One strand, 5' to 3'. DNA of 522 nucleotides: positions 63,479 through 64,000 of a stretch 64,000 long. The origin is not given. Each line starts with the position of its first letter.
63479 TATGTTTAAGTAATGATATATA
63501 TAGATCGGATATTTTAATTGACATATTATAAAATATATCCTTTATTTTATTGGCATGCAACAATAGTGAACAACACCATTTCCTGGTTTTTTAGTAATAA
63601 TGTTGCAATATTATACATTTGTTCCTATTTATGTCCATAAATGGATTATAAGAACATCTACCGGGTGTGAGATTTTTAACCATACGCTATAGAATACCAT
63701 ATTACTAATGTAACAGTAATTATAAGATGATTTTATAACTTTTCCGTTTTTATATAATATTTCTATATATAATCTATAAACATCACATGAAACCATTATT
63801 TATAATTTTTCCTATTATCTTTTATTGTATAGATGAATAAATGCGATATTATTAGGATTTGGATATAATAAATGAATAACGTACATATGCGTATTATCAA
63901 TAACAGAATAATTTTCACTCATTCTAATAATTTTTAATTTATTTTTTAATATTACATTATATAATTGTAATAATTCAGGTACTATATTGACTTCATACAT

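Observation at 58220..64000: Array B: more than 20 tandem micro-genes with two hypervariable loops, continuing past the window edge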

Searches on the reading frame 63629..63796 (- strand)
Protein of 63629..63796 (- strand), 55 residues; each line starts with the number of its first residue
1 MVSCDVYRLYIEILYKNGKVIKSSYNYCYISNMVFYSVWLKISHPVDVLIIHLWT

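Call 10: search_protein_families(library=pfam, proteins=[window:63629-63796:-], max_evalue=1)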
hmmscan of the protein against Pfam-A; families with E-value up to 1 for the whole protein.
window:63629-63796:- (55 aa): 0 families

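Call 75: predict_structure(alignment_id=A6)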
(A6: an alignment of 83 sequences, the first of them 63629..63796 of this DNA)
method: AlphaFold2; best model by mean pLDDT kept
length: 55 residues; sequences in the alignment: 83
mean_pLDDT: 89.8   pTM: 0.68
mean pLDDT of the five models: 89.8, 85.8, 85.6, 84.1, 81.9
residues with pLDDT >= 90: 40; 70-90: 11; 50-70: 4; < 50: 0
segments of 3 or more residues with pLDDT < 50: none
pLDDT, mean of each block of 10 residues (from residue 1): 87 92 95 94 82 89
secondary structure, 60 per line:
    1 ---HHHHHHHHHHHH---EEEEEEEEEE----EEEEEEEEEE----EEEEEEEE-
elements in order: H4-15 E19-28 E33-42 E47-54

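Call 82: search_solved_structures(query=A6, max_evalue=10, show_alignments=2)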
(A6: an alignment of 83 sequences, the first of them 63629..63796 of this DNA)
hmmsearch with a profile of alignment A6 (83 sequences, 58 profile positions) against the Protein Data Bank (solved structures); distinct sequences matched with E-value up to 10: 4.
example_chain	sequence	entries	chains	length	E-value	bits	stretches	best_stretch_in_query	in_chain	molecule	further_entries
9syq_I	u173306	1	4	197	0.063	16.1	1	15-45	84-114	RNA polymerase II subunit A C-terminal domain phosphatase ssu72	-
3na4_A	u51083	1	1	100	0.63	12.9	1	16-45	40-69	Beta-2-microglobulin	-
4rms_A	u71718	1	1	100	0.78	12.6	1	16-45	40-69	Beta-2-microglobulin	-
6j2p_A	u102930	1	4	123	1.8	11.5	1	15-37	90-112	COMPASS component SPP1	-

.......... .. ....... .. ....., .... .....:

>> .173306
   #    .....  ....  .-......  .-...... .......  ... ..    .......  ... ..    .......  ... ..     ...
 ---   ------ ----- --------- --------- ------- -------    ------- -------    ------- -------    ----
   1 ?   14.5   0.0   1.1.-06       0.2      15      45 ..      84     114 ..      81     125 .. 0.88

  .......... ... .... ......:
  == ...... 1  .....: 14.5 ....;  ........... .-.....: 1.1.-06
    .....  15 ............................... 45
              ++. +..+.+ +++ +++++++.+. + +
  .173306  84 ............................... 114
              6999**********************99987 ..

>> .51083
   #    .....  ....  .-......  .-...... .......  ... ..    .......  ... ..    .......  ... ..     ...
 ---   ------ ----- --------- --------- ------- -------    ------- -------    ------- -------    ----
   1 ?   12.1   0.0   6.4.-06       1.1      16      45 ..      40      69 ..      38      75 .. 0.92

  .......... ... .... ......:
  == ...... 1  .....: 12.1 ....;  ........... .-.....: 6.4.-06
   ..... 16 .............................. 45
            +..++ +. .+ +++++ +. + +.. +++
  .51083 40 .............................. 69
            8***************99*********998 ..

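Call 83: fold_search(model_id=the predicted structure, library=pdb)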
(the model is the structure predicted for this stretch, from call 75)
No match with E <= 0.001 here; weaker rows may still be real.
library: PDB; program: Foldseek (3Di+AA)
matches with E <= 10: 500; with E <= 0.001: 0
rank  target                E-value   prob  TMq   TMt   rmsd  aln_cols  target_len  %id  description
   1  8guo_B                3.8e-01  0.47  0.43  0.32   9.7        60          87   15  Crystal structure of the nuclease domain of EsaD in complex with EsaG from Staphylococcus aureus (released 2022-11-09)
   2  7qwr_u                4.5e-01  0.38  0.37  0.24   5.8        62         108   10  Structure of the ribosome-nascent chain containing an ER signal sequence in complex with NAC (released 2022-03-09)
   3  2lt4_MODEL_1_A        5.1e-01  0.66  0.41  0.34   2.9        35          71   20  CdnLNt from Myxoccoccus xanthus (released 2013-11-13)
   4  1iz6_A                5.7e-01  0.91  0.47  0.21   3.6        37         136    5  Crystal Structure of Translation Initiation Factor 5A from Pyrococcus Horikoshii (released 2003-01-28)
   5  5iw9_B                5.7e-01  0.44  0.40  0.22   5.4        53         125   13  Structure of bacteriophage T4 gp25, sheath polymerization initiator (released 2016-05-11)
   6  6q84_C                5.7e-01  0.93  0.51  0.23   3.1        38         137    8  Crystal structure of RanGTP-Pdr6-eIF5A export complex (released 2019-05-01)
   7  9qqa_Nt               5.7e-01  0.60  0.46  0.42   5.2        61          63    6  Ternary complex of translating ribosome, NAC and NMT1 (released 2025-07-16)
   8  6nf0                  6.5e-01  0.82  0.47  0.10   3.1        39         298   15  Nocturnin with bound NADPH substrate (released 2019-05-01)
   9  9f1b_Cu               6.9e-01  0.28  0.36  0.24   5.9        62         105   10  Mammalian ternary complex of a translating 80S ribosome, NAC and NatA/E (released 2024-08-21)
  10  9syr_Nb               6.9e-01  0.38  0.40  0.23   5.9        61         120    8  Human quaternary complex of a translating 80S ribosome, NAC, MetAP1 and NatD (released 2025-12-17)
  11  2nlk                  7.3e-01  0.35  0.37  0.06   4.2        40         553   10  Crystal structure of D1 and D2 catalytic domains of human Protein Tyrosine Phosphatase Gamma (D1+D2 PTPRG) (released 2006-11-21)
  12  6bt1                  7.3e-01  0.82  0.48  0.11   3.0        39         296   15  Structure of the human Nocturnin catalytic domain (released 2018-05-16)
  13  4gsk_Y                7.8e-01  0.20  0.33  0.17   7.7        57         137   10  Crystal structure of an Atg7-Atg10 crosslinked complex (released 2012-11-14)
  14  9f1d_Cu               7.8e-01  0.23  0.35  0.23   5.9        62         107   10  Mammalian quaternary complex of a translating 80S ribosome, NAC, MetAP1 and NatA/E-HYPK (released 2024-08-21)
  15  2eif                  8.3e-01  0.84  0.47  0.22   3.4        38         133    8  Eukaryotic translation initiation factor 5A from Methanococcus jannaschii (released 1999-10-12)
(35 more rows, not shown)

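Call 84: search_protein_families(library=pfam, alignment_id=A6, max_evalue=1)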
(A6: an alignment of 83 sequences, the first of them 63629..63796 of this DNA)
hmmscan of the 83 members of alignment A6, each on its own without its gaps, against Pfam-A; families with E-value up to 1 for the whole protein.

A. member 1, window:63629-63796:- (55 aa): 0 families

B. families by the number of members that match (of 83 scanned): 22 families
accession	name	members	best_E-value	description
PF14947.12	HTH_45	2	0.12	Winged helix-turn-helix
PF23176.1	bHLH_LHW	1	0.0064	Transcription factor LHW bHLH domain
PF02805.21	Ada_Zn_binding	1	0.019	Metal binding domain of Ada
PF22984.1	RM6_Med14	1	0.021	Mediator of RNA polymerase II transcription subunit 14, RM6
PF03642.18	MAP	1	0.03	MAP domain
PF03782.22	AMOP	1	0.033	AMOP domain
PF23507.1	YqiM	1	0.036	YqiM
PF17021.10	Mei5_like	1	0.048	Putative double-strand recombination repair-like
PF20526.3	DUF6741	1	0.057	Domain of unknown function (DUF6741)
PF21014.2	Slowpoke_C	1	0.09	Ca2+-activated K+ channel Slowpoke, TrkA_C like domain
PF20833.2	RNase_E_G_Thio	1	0.091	RNase E/G, Thioredoxin-like domain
PF07218.16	RAP1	1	0.099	Rhoptry-associated protein 1 (RAP-1)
PF11929.14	DUF3447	1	0.1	Domain of unknown function (DUF3447)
PF24387.1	AEP-like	1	0.14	Archaeo-eukaryotic primase 1D-like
PF19524.4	DUF6054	1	0.15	Family of unknown function (DUF6054)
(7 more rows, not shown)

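Call 85: search_protein_families(library=padloc, alignment_id=A6, max_evalue=1)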
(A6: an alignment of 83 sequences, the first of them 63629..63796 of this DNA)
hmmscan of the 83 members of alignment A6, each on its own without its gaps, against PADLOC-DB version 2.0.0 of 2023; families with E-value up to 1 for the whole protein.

A. member 1, window:63629-63796:- (55 aa): 0 families

B. families by the number of members that match (of 83 scanned): 3 families
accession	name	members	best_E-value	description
PDLC01598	Csn2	1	0.0049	CAS-II-A; acquisition_associated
PDLC00568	JetA3|JetA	1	0.0064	Unknown function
PDLC04450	PDC-M14B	1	0.016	-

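Call 111: find_homologous_proteins(query=A6, max_evalue=0.001)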
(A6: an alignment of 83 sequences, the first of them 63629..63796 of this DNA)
Query A6 (83 sequences) (55 aa, profile of the alignment): 6 proteins with E <= 0.001 among 44 candidates.
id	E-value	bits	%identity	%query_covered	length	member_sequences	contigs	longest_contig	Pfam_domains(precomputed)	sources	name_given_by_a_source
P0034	6.8e-9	53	-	-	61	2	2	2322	-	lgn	-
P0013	1.8e-7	48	100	100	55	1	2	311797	-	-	-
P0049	4.4e-6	44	-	-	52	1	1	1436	-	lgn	-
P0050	1.8e-5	42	-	-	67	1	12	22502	-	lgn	-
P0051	1.2e-4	39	-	-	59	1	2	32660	-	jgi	jgi:hypothetical protein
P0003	2.2e-4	39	26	85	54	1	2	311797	-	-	-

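Call 113: find_encoding_contigs(protein=P0051, flank=10000, max_places=2)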
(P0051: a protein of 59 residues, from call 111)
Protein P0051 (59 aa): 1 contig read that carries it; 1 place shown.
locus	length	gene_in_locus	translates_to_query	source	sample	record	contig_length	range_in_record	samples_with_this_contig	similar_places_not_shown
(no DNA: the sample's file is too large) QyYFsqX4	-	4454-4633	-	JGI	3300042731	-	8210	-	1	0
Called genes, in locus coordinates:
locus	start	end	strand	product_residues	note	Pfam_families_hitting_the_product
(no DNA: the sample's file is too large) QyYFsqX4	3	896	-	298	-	?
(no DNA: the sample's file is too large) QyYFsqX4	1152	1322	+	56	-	-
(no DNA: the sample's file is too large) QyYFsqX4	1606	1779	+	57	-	-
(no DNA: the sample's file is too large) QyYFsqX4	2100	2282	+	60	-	-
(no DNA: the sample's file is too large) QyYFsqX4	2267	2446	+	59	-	-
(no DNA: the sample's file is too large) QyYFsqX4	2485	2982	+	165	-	PF07661:MORN_2 (faint)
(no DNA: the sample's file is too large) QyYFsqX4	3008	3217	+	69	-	PF09723:Zn_ribbon_8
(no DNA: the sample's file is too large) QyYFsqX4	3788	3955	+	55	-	-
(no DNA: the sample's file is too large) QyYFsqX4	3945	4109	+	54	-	-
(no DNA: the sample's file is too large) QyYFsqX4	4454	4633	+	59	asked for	-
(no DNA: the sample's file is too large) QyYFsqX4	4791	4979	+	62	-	-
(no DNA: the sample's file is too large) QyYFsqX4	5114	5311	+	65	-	-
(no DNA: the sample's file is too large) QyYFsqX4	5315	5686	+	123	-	-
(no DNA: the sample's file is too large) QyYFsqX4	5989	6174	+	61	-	-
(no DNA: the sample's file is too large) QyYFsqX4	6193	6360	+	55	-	-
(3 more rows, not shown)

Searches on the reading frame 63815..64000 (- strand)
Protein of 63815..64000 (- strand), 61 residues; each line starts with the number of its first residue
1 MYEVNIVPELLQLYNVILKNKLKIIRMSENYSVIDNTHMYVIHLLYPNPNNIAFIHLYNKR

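Call 12: search_protein_families(library=phrogs, alignment_id=A1, max_evalue=1)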
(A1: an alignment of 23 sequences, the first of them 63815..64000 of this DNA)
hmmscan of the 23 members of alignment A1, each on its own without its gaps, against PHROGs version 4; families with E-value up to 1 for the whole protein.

A. member 1, window:63815-64000:- (61 aa): 0 families

B. families by the number of members that match (of 23 scanned): 9 families
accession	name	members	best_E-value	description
phrog_23121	-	1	0.029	-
phrog_19674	-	1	0.045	-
phrog_35490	-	1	0.055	-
phrog_28472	-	1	0.081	-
phrog_22704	-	1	0.1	-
phrog_3120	-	1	0.13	-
phrog_32581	-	1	0.16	-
phrog_6556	-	1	0.18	-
phrog_15291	-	1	0.43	-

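Call 13: find_homologous_proteins(query=A1, max_evalue=0.01)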
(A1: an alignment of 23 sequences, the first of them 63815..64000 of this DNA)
Query A1 (23 sequences) (61 aa, profile of the alignment): 8 proteins with E <= 0.01 among 81 candidates.
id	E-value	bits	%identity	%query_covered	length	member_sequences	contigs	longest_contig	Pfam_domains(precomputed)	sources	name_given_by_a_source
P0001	1.5e-10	59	31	43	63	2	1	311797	-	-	-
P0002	5.4e-9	54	29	62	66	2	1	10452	-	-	-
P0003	2.1e-8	52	-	-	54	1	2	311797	-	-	-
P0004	2.8e-8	51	100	100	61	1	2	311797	-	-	-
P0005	3.1e-8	51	-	-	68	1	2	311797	-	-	-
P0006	6.9e-8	50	-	-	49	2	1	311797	-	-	-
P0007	3.4e-6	45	-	-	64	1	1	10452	-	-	-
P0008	2.3e-3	36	-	-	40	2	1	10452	-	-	-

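Call 14: find_encoding_contigs(protein=P0004, flank=10000, max_places=4)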
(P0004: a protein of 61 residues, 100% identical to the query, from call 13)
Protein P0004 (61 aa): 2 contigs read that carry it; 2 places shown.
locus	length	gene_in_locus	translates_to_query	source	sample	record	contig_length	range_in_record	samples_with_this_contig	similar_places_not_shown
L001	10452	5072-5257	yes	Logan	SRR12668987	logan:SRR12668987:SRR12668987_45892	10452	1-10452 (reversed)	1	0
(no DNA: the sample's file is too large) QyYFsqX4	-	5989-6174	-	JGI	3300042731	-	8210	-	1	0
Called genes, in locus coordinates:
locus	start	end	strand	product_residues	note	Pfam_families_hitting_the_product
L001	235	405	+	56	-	-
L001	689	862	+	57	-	-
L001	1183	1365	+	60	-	-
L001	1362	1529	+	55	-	-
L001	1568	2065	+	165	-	PF07661:MORN_2 (faint)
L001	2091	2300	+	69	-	PF09723:Zn_ribbon_8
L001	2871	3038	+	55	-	-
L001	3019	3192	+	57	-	-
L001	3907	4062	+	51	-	-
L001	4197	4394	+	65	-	-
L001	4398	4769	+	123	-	-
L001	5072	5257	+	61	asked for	-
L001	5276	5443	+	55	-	-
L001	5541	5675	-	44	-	-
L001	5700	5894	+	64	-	-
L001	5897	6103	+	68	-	-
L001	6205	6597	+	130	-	-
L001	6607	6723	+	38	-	-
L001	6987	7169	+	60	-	-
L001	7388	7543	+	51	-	-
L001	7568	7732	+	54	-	-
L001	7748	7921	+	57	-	-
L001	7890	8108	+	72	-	-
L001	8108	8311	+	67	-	-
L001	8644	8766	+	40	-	-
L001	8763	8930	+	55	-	-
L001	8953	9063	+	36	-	-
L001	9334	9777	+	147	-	-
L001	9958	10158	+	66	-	-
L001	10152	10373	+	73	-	-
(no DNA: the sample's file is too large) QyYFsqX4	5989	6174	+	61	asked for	-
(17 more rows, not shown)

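Call 15: find_encoding_contigs(protein=P0002, flank=10000, max_places=4)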
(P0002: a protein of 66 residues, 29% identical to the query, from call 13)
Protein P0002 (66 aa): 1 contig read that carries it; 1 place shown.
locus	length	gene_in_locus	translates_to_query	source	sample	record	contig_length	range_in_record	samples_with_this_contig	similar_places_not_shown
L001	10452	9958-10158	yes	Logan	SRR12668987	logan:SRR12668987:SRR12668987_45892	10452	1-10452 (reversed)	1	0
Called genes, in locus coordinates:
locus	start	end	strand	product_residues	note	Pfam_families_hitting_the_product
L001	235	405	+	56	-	-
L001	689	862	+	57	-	-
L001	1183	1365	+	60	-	-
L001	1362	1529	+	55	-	-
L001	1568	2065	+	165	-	PF07661:MORN_2 (faint)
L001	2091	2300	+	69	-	PF09723:Zn_ribbon_8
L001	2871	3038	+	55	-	-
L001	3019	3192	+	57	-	-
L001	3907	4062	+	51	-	-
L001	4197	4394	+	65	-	-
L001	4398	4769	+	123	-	-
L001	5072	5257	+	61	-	-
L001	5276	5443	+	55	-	-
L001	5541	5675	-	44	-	-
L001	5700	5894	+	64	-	-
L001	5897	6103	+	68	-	-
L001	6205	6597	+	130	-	-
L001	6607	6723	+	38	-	-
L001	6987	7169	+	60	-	-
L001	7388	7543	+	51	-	-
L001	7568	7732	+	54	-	-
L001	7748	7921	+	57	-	-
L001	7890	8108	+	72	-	-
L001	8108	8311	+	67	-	-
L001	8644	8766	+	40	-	-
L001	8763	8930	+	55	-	-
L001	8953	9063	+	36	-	-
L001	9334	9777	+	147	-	-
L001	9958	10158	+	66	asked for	-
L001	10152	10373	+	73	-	-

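Call 95: search_protein_families(library=pfam, proteins=[L001:4398-4769:+, L001:2091-2300:+], max_evalue=0.01)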
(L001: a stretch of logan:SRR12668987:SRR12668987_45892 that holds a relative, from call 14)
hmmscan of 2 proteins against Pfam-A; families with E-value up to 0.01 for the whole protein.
L001:4398-4769:+ (123 aa): 0 families

L001:2091-2300:+ (69 aa): 1 family
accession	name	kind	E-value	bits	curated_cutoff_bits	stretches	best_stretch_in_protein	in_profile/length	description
PF09723.15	Zn_ribbon_8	-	1.3e-15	57.6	34.4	1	1-40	1-41/41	Zinc ribbon domain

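Call 96: search_protein_families(library=ncbifam, proteins=[L001:689-862:+], max_evalue=0.01)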
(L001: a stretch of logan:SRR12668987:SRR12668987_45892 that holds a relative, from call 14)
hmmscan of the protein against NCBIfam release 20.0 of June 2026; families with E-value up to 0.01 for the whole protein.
L001:689-862:+ (57 aa): 0 families

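Call 98: find_related_loci(query=L001:4398-4769:+, collection=viral_contigs, flank=10000)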
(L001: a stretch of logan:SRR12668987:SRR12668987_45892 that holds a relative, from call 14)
Query L001:4398-4769:+ (123 aa) in viral_contigs; peptide patterns used: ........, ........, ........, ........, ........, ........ (x = any residue, [..] = any of these).
18 stretches matched a pattern, but none encodes a relative of the query by tblastn (E <= 1e-3).

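Call 99: find_related_loci(query=L001:4398-4769:+, collection=metagenome_contigs, flank=10000)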
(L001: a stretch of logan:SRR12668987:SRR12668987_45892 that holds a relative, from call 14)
Query L001:4398-4769:+ (123 aa) in metagenome_contigs; peptide patterns used: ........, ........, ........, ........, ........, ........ (x = any residue, [..] = any of these).
258 stretches matched a pattern, but none encodes a relative of the query by tblastn (E <= 1e-3).
